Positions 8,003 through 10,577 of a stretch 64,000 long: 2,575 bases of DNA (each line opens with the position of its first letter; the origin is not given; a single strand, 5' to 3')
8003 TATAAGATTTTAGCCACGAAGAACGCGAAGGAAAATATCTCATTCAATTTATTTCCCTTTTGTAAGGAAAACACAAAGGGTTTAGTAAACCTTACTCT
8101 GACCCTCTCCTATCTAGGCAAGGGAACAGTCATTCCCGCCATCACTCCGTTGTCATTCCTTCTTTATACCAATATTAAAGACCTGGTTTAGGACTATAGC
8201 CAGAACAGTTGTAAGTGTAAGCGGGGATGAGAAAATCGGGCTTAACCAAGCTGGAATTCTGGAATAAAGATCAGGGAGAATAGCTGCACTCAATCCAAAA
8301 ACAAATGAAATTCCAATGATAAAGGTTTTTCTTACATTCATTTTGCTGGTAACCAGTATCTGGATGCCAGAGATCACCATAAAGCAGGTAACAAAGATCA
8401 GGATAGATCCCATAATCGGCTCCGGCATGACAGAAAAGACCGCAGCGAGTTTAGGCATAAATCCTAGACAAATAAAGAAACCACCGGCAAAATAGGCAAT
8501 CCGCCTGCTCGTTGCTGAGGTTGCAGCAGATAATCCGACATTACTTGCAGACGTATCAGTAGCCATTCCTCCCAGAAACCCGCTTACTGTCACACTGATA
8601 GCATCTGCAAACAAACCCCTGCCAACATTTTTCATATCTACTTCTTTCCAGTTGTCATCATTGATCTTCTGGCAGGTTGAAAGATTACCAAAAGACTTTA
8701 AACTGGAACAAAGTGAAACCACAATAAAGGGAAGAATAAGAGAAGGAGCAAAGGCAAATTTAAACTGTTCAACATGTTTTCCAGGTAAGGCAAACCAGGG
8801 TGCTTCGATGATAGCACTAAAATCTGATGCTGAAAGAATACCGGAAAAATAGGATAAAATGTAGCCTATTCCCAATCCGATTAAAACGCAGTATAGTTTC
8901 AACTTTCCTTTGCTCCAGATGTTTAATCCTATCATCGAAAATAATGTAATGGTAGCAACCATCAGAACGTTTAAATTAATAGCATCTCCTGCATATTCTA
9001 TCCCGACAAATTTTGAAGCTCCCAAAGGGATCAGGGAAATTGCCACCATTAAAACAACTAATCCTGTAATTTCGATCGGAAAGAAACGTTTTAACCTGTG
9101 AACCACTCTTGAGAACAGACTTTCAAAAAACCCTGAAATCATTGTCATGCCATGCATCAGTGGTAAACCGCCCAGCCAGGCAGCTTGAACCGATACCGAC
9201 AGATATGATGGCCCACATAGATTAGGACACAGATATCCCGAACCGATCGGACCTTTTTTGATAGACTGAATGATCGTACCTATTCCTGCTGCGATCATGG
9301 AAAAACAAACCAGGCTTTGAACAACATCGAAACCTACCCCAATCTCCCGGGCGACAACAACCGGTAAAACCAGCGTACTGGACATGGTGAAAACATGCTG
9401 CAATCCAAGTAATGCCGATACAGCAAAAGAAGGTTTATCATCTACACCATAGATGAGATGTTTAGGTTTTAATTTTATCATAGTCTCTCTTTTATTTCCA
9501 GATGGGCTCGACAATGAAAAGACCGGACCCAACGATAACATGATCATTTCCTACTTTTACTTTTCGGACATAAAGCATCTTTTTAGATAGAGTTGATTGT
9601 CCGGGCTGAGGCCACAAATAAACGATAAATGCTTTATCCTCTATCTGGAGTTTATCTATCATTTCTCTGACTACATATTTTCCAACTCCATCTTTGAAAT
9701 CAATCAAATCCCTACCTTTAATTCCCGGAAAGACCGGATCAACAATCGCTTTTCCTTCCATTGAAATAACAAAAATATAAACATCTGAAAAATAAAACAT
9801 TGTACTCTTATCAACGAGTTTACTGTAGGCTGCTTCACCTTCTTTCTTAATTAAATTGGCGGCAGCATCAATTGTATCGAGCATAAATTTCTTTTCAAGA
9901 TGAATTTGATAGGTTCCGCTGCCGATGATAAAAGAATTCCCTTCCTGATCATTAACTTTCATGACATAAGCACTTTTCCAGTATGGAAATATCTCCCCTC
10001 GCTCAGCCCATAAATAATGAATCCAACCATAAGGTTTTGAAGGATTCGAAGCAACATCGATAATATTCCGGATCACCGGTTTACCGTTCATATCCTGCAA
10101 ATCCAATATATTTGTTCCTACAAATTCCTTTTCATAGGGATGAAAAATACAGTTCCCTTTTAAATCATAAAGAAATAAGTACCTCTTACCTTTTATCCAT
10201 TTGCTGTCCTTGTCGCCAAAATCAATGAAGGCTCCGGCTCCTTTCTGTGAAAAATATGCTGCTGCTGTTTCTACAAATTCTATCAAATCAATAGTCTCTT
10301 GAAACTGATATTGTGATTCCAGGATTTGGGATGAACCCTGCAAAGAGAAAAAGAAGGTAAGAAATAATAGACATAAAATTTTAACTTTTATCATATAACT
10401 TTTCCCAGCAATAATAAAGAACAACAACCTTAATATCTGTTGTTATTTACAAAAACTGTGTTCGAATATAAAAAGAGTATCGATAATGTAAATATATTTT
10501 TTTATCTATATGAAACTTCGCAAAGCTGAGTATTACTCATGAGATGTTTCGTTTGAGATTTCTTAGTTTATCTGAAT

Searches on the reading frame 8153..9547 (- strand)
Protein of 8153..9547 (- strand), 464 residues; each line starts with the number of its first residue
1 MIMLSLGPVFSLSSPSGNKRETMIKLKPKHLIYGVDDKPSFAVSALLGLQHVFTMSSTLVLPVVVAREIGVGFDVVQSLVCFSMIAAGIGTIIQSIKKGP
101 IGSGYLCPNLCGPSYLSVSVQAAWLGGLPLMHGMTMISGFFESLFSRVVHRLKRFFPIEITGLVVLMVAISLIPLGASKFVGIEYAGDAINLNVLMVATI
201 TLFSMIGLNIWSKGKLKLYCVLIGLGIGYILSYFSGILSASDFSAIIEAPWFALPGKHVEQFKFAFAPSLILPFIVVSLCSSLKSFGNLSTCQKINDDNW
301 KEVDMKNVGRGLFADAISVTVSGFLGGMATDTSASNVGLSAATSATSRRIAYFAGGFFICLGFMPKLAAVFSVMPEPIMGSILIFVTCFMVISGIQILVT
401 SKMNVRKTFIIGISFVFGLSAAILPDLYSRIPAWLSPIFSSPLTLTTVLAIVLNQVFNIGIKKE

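Call 30: search_protein_families(library=pfam, proteins=[window:8153-9547:-], max_evalue=0.00001)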
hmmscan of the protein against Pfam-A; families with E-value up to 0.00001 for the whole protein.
window:8153-9547:- (464 aa): 1 family
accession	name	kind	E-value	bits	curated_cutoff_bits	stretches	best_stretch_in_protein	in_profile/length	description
PF00860.26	Xan_ur_permease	-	8.8e-60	202.9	27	1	45-426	4-388/389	Permease family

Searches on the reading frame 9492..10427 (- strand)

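Call 30: search_protein_families(library=pfam, proteins=[window:9492-10427:-], max_evalue=0.00001)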
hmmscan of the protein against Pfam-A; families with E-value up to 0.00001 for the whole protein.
window:9492-10427:- (311 aa): 3 families
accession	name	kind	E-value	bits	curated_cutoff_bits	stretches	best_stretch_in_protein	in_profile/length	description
PF08269.17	dCache_2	-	2.4e-33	116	26.5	2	194-291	74-171/298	Cache domain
PF17200.10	sCache_2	-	3.5e-32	111.9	25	2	214-302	52-141/155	Single Cache domain 2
PF17201.10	Cache_3-Cache_2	-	2e-09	37.6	27.7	0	83-141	205-258/299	Cache 3/Cache 2 fusion domain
